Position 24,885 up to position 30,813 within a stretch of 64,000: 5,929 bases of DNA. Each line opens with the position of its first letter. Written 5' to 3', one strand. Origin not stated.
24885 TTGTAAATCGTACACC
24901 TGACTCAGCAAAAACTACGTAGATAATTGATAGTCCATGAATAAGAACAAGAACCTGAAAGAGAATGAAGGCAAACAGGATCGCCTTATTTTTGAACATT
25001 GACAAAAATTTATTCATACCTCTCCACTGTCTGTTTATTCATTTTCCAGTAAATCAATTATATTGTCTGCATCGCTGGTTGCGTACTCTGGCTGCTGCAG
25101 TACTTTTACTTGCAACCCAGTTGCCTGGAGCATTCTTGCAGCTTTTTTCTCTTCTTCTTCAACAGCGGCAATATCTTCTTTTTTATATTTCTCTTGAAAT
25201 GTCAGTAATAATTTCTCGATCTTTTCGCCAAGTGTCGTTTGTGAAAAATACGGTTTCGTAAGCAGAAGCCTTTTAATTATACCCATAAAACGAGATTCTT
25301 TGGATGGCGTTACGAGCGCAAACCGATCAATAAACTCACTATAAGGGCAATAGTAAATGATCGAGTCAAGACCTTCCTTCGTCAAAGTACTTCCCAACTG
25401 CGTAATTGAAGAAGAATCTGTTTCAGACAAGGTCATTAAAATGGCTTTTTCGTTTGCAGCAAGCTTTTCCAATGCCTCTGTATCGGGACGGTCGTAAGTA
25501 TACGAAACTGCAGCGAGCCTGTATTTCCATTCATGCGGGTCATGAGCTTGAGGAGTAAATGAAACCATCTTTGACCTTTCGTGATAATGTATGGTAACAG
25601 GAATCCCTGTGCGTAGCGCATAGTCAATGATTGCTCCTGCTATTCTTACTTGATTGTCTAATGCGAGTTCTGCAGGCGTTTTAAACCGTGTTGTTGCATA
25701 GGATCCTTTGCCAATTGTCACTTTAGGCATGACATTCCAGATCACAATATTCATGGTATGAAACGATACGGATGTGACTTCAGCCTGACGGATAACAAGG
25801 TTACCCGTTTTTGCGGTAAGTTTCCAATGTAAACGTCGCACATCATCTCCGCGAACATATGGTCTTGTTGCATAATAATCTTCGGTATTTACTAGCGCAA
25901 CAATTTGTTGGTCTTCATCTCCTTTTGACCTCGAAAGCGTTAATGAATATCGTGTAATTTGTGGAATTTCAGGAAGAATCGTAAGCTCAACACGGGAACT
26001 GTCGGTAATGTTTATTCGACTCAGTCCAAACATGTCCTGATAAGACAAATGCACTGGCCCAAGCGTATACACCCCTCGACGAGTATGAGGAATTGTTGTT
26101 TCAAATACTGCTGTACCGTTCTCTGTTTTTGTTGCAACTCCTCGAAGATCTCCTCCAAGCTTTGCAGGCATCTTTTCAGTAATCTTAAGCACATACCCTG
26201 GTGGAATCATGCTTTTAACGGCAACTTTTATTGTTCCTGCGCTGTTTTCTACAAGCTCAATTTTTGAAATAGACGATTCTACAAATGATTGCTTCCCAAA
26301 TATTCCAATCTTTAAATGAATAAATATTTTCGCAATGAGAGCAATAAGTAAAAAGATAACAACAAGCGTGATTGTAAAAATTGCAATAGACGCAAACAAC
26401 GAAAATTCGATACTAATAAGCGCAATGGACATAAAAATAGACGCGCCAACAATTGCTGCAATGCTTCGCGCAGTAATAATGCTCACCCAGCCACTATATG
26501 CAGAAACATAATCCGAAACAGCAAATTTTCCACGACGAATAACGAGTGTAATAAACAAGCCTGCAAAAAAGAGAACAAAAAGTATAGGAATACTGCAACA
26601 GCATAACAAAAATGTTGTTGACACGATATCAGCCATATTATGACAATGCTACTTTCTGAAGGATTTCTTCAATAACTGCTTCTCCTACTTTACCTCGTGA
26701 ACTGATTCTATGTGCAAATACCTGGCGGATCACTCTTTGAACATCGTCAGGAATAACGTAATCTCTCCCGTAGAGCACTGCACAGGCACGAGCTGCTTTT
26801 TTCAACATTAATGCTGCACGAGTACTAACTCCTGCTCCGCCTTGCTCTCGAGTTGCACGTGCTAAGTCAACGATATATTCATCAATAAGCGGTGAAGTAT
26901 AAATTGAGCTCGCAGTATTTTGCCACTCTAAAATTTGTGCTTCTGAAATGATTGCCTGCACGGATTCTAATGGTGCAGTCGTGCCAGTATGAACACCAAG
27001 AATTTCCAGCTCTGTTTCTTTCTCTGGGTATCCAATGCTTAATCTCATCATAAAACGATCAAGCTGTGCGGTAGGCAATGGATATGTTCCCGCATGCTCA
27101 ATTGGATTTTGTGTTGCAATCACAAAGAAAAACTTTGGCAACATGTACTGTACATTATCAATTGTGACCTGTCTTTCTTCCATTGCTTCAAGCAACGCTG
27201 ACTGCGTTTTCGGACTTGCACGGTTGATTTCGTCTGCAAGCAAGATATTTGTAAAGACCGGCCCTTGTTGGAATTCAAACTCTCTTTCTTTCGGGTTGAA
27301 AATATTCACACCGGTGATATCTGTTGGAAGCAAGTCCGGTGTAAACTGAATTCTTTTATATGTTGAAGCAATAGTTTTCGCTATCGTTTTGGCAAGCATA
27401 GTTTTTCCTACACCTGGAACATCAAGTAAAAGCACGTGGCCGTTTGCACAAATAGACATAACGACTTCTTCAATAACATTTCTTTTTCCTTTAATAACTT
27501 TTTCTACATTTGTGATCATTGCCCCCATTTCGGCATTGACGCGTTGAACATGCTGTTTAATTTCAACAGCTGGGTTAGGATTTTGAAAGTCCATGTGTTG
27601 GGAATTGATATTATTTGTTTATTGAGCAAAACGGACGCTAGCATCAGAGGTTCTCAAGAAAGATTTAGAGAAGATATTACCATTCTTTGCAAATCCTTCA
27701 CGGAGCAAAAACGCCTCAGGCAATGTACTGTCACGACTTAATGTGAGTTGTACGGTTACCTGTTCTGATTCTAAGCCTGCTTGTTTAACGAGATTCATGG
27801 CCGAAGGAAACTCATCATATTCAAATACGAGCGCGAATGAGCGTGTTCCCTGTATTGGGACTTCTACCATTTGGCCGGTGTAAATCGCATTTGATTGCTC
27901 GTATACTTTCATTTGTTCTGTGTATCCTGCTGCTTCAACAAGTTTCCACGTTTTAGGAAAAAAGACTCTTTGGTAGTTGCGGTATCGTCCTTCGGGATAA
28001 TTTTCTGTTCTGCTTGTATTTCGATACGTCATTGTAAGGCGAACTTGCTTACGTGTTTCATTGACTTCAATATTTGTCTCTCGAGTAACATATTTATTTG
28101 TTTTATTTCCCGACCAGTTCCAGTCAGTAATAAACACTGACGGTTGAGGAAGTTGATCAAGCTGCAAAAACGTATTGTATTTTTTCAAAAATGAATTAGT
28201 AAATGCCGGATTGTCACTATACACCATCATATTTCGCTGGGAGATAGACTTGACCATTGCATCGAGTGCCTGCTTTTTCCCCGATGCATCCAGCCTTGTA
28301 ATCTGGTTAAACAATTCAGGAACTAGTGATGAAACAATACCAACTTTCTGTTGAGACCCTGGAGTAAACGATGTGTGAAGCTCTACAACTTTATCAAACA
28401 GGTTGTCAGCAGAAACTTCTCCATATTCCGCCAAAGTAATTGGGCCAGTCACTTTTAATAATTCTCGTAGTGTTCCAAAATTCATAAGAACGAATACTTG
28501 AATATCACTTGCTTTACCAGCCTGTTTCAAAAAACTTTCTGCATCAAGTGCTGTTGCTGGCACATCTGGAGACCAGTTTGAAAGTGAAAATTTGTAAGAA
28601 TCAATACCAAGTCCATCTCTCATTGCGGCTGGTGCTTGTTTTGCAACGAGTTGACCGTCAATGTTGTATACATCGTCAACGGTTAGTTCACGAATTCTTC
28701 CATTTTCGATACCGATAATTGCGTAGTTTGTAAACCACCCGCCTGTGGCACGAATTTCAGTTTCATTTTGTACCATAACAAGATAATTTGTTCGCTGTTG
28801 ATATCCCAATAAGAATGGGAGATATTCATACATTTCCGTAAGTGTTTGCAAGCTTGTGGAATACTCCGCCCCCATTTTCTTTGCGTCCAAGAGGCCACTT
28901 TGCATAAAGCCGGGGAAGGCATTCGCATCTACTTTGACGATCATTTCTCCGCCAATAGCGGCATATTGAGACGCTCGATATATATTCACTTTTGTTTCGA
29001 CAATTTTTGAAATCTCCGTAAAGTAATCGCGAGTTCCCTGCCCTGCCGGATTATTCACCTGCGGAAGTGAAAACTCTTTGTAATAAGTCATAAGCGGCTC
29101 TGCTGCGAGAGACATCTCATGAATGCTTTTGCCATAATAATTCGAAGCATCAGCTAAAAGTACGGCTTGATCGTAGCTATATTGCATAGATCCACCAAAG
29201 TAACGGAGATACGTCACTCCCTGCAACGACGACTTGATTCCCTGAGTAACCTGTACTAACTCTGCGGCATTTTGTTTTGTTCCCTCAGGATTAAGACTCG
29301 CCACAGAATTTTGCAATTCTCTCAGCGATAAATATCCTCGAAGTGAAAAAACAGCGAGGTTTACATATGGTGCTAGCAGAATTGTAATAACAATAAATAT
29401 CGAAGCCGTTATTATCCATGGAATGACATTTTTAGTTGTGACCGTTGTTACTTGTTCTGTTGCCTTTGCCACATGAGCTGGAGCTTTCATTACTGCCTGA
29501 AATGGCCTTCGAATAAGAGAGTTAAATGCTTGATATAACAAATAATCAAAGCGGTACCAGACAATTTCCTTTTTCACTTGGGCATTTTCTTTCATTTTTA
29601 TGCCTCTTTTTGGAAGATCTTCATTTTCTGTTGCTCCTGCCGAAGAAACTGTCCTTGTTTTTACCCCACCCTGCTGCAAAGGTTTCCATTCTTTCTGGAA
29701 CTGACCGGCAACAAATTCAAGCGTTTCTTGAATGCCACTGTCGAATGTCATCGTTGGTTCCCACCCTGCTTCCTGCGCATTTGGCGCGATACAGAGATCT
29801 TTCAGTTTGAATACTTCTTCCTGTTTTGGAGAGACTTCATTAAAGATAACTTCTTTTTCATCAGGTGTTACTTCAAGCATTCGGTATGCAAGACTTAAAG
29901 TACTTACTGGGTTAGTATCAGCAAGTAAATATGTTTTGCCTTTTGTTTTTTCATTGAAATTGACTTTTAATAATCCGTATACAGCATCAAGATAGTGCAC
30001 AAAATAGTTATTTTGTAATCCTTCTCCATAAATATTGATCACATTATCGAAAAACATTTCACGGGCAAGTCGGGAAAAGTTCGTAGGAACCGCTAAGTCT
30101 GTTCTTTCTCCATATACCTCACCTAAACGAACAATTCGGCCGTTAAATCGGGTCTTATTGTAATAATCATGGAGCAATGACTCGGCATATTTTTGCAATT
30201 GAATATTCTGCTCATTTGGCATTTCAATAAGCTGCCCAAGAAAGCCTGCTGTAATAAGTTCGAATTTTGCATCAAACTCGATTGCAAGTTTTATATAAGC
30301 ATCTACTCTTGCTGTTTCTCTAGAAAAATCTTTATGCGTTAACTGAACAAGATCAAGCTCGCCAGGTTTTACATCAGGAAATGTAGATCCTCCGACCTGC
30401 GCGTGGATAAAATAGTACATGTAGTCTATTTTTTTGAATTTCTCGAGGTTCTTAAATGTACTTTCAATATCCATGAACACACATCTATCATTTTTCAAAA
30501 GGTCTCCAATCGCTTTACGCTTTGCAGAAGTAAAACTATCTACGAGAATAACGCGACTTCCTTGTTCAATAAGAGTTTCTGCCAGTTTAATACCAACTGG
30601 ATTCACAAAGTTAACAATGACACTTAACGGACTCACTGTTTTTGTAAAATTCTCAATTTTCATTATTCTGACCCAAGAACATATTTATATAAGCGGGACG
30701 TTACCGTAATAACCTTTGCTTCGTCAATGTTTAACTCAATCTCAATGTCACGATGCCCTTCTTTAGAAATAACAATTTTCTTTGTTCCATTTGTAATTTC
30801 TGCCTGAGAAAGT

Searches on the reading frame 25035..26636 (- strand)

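Call 22: search_protein_families(library=pfam, proteins=[window:25035-26636:-], max_evalue=0.00001)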
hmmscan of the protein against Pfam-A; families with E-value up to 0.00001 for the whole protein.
window:25035-26636:- (533 aa): 1 family
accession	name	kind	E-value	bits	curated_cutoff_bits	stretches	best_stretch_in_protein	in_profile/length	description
PF01882.25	DUF58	-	9.1e-06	25.5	23.4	0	257-287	2-32/216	Protein of unknown function DUF58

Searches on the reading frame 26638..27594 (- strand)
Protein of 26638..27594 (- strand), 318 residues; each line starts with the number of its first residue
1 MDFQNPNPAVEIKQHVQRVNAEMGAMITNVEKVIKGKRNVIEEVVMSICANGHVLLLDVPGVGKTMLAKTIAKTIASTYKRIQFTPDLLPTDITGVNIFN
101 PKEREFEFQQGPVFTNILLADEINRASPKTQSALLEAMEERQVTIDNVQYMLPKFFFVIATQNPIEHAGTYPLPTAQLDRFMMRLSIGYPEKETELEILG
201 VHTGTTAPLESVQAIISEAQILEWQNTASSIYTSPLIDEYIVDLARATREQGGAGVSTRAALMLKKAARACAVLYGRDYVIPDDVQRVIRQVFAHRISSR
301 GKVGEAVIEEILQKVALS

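Call 22: search_protein_families(library=pfam, proteins=[window:26638-27594:-], max_evalue=0.00001)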
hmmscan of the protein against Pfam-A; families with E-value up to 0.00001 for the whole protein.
window:26638-27594:- (318 aa): 8 families
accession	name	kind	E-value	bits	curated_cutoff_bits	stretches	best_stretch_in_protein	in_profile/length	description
PF07726.17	AAA_3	-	7.4e-65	217.2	27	1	53-183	1-131/131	ATPase family associated with various cellular activities (AAA)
PF17863.7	AAA_lid_2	-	7.8e-18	64.4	22.7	1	247-310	4-73/74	AAA lid domain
PF07728.20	AAA_5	-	3.2e-14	53.6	22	1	53-181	1-139/139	AAA domain (dynein-related subfamily)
PF20030.5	bpMoxR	-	2.5e-09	36.9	27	1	25-199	5-178/205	MoxR domain in the MoxR-vWA-beta-propeller ternary systems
PF00493.29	MCM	-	4.4e-08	32.9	23.3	1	35-166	42-175/224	MCM P-loop domain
PF00004.35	AAA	-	2.6e-07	31.6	21.2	1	54-164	1-111/131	ATPase family associated with various cellular activities (AAA)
PF01078.27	Mg_chelatase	-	8.4e-07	29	20.3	0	34-77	5-48/207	Magnesium chelatase, subunit ChlI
PF05496.18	RuvB_N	-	1.6e-06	28.4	27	0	50-145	32-115/159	Holliday junction DNA helicase RuvB P-loop domain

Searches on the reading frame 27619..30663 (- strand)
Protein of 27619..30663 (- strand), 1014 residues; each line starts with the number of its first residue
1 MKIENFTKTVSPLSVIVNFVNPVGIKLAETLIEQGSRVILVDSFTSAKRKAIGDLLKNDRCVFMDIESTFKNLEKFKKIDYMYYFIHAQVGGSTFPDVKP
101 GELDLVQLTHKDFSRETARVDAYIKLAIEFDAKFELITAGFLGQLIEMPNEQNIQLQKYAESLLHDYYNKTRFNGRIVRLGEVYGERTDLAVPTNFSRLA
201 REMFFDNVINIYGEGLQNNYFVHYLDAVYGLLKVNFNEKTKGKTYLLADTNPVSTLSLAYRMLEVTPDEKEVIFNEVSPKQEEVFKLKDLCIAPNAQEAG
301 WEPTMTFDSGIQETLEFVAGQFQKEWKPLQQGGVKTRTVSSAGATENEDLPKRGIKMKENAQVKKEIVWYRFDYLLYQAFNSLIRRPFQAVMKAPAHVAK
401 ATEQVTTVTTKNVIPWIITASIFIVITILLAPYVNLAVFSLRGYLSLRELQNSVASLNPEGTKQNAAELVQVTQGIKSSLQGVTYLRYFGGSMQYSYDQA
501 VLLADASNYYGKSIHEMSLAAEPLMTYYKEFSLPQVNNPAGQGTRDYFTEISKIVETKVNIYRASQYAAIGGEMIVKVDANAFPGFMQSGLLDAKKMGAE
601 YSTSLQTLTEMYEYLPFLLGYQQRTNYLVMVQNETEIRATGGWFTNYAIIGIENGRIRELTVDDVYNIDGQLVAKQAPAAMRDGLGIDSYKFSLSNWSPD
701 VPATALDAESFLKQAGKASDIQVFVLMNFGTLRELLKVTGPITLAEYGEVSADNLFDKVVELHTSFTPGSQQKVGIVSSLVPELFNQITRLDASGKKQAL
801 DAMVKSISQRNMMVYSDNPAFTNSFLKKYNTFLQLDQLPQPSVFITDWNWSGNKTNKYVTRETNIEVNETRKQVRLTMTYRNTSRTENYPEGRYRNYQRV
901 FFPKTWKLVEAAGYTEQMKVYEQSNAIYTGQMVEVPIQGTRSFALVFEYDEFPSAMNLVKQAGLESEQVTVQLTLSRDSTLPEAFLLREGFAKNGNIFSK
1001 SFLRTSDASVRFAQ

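Call 22: search_protein_families(library=pfam, proteins=[window:27619-30663:-], max_evalue=0.00001)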
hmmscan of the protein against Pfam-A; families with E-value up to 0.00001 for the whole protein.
window:27619-30663:- (1014 aa): 2 families
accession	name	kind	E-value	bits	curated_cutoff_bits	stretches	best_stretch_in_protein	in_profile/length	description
PF13196.11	DUF4012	-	3.3e-18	67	28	1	624-758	3-138/144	Protein of unknown function (DUF4012)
PF01370.27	Epimerase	-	2.8e-06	27.4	20.9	0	159-245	148-237/240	NAD dependent epimerase/dehydratase family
